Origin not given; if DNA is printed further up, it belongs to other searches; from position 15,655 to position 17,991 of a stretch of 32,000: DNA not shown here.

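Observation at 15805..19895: Three-gene operon: ThiF-nitroreductase fusion, Zn-ribbon PP-loop ATPase and SDR, with no visible carrier or precursor gene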

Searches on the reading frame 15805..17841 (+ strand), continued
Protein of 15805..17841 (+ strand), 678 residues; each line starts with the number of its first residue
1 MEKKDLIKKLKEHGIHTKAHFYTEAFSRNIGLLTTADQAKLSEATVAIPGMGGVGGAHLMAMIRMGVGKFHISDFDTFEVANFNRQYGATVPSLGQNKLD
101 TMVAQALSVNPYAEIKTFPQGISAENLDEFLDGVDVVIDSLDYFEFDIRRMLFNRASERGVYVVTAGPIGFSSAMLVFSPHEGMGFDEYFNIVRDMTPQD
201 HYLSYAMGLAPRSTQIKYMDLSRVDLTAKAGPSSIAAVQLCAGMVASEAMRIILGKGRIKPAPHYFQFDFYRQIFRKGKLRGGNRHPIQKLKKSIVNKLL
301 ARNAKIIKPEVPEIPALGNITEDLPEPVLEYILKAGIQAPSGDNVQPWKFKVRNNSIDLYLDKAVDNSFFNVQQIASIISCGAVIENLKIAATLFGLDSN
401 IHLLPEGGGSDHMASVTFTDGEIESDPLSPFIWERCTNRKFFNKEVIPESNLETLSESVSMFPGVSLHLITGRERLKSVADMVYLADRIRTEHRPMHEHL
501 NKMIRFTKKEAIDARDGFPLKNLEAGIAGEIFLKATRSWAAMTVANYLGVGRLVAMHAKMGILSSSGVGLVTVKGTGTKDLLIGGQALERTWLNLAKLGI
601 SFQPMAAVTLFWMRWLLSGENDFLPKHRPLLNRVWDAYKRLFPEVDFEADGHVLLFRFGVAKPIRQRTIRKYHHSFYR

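Call 35: find_encoding_contigs(protein=P0218, flank=10000, max_places=1)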
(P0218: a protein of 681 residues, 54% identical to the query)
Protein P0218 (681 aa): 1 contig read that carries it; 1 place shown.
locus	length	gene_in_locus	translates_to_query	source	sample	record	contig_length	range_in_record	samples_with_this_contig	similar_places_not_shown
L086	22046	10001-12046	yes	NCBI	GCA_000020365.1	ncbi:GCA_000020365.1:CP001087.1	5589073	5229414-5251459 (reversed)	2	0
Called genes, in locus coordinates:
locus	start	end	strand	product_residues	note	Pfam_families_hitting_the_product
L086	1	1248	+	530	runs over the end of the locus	PF08668:HDOD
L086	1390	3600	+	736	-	PF00317:Ribonuc_red_lgN, PF02867:Ribonuc_red_lgC, PF12637:TSCPD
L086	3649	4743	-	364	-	PF00730:HhH-GPD, PF00633:HHH (faint), PF00293:NUDIX, PF14815:NUDIX_4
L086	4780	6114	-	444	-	PF06808:DctM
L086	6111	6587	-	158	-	PF04290:DctQ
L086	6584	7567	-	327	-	PF03480:DctP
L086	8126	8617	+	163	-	-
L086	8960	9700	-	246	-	PF21926:FeeM, PF13444:Acetyltransf_5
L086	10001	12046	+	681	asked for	PF00899:ThiF, PF00881:Nitroreductase (faint)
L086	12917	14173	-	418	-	PF01548:DEDD_Tnp_IS110, PF02371:Transposase_20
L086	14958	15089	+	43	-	-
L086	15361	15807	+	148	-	PF00582:Usp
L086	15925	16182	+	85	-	-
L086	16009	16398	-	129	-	-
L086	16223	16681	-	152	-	PF04246:RseC_MucC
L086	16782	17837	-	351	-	PF02626:CT_A_B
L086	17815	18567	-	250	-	PF02682:CT_C_D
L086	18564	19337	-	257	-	PF03746:LamB_YcsF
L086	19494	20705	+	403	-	PF00561:Abhydrolase_1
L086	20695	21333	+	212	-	PF13489:Methyltransf_23, PF07021:MetW, PF13847:Methyltransf_31, PF08241:Methyltransf_11, PF13649:Methyltransf_25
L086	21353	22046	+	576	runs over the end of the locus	PF02624:YcaO, PF21033:RMD1-3 (faint), PF12895:ANAPC3 (faint), PF13371:TPR_9 (faint), PF14559:TPR_19, PF00515:TPR_1, PF07719:TPR_2 (weak), PF13424:TPR_12, +7 more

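Call 44: search_solved_structures(query=window:15805-17838:+, max_evalue=0.001, show_alignments=3)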
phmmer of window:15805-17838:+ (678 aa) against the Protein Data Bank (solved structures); distinct sequences matched with E-value up to 0.001: 45.
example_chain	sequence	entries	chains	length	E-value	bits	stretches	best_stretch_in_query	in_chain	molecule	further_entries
5ff5_A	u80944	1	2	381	7.2e-11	44.2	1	38-256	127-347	PaaA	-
9egb_A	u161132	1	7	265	2.5e-09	39.1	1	13-183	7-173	THIF-type NAD/FAD binding fold domain-containing protein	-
1zud_1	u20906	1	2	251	3.5e-09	38.6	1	35-181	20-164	Adenylyltransferase thiF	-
1zfn_A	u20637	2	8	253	3.5e-09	38.6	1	35-181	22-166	Adenylyltransferase thiF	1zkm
9egc_A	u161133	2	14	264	6.5e-09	37.7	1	22-183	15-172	THIF-type NAD/FAD binding fold domain-containing protein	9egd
4yed_A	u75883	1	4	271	1.4e-08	36.6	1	41-155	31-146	tRNA threonylcarbamoyladenosine dehydratase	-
4d7a_A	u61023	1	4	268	1.4e-08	36.6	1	41-155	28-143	TRNA THREONYLCARBAMOYLADENOSINE DEHYDRATASE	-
4d79_A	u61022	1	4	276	1.5e-08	36.5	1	41-155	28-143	TRNA THREONYLCARBAMOYLADENOSINE DEHYDRATASE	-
4rdh_A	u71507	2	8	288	1.5e-08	36.5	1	41-155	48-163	tRNA threonylcarbamoyladenosine dehydratase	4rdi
9mc4_A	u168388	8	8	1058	2.7e-08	35.7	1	36-153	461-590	Ubiquitin-like modifier-activating enzyme 1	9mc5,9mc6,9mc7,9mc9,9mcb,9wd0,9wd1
6dc6_A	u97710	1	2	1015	3.3e-08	35.4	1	36-153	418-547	Ubiquitin-like modifier-activating enzyme 1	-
9qgg_B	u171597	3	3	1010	3.9e-08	35.2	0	26-170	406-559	E1 ubiquitin-activating enzyme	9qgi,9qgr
2ymv_A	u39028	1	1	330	8e-08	34.1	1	333-422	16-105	ACG NITROREDUCTASE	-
6yub_B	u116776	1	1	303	1e-07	33.8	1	36-143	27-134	Adenylyltransferase and sulfurtransferase uba4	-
6yuc_D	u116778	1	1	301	1e-07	33.8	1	36-143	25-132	Adenylyltransferase and sulfurtransferase uba4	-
8oif_A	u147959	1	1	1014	8.3e-06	27.4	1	32-182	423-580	Ubiquitin-like modifier-activating enzyme 7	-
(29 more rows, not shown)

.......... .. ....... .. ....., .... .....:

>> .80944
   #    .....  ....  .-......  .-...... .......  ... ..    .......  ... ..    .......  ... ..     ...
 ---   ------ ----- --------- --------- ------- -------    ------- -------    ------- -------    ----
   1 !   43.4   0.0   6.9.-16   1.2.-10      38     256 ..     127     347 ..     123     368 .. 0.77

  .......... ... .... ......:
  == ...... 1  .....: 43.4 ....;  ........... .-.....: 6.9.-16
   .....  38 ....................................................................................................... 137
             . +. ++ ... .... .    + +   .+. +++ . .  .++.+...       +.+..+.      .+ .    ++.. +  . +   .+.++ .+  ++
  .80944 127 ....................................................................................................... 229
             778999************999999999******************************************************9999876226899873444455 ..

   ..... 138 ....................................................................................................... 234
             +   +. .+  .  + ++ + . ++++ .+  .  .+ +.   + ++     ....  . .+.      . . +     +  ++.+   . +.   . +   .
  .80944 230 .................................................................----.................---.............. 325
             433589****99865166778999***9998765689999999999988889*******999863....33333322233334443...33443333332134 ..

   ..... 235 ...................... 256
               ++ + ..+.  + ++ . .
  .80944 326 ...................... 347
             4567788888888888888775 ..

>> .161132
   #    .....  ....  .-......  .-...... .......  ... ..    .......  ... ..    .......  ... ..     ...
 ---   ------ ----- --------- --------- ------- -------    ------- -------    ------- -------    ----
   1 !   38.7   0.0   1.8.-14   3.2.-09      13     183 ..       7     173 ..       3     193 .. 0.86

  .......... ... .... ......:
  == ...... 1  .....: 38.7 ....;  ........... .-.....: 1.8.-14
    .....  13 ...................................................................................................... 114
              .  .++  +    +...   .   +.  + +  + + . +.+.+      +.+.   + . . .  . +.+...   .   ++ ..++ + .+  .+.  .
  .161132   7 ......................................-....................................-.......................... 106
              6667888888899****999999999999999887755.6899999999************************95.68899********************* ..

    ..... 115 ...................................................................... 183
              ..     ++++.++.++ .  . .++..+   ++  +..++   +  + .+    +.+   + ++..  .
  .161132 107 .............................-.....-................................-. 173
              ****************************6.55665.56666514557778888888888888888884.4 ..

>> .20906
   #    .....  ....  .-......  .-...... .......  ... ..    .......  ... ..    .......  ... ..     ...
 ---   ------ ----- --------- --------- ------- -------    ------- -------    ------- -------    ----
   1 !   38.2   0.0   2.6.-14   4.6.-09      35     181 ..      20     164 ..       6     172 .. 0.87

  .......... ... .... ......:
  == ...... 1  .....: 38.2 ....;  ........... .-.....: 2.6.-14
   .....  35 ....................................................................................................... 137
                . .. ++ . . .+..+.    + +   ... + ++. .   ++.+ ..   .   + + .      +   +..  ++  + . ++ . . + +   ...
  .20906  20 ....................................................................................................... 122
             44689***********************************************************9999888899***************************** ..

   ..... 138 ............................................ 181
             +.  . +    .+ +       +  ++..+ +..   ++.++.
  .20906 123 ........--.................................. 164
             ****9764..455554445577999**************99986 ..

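Call 61: search_protein_families(library=pfam, proteins=[L084:13174-14094:+], max_evalue=0.001)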
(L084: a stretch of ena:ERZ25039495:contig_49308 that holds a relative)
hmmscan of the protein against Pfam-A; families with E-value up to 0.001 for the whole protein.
L084:13174-14094:+ (307 aa): 0 families

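Call 65: search_protein_families(library=padloc, proteins=[window:15805-17838:+], max_evalue=0.001)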
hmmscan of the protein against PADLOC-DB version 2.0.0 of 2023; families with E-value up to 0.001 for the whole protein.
window:15805-17838:+ (678 aa): 27 families (the best 25 are shown)
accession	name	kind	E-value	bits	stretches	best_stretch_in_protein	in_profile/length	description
PDLC00847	E1-E2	-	1.2e-10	38.4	1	35-144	278-387/523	E1-E2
PDLC00848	E1-E2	-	1.4e-10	38.1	1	39-140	370-472/607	E1-E2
PDLC00832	E1-E2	-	1.1e-08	31.8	1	35-138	330-434/588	E1-E2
PDLC00855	E1-E2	-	1.2e-08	32.5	1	35-123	294-381/579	E1-E2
PDLC00836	E1-E2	-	2.4e-08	31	1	35-139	333-439/602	E1-E2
PDLC00829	E1-E2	-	2.5e-08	31.5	1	39-142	167-271/426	E1-E2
PDLC00837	E1-E2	-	7.1e-08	29.7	1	36-140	318-427/593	E1-E2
PDLC00839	E1-E2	-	2e-07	27.6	1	38-140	365-468/602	E1-E2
PDLC00828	E1-E2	-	3.3e-07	27.9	1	39-140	171-273/431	E1-E2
PDLC00825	E1-E2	-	3.4e-07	27.5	1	38-139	302-414/568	E1-E2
PDLC00835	E1-E2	-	6.2e-07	26.1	1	41-140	371-470/778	E1-E2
PDLC00850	E1-E2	-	6.9e-07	26.1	1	43-135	314-407/566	E1-E2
PDLC00856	E1-E2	-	1.6e-06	24.9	1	41-140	320-419/573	E1-E2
PDLC00854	E1-E2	-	3.8e-06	24.1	1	25-140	346-461/605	E1-E2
PDLC00841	E1-E2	-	5.8e-06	23.3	1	35-140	341-448/590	E1-E2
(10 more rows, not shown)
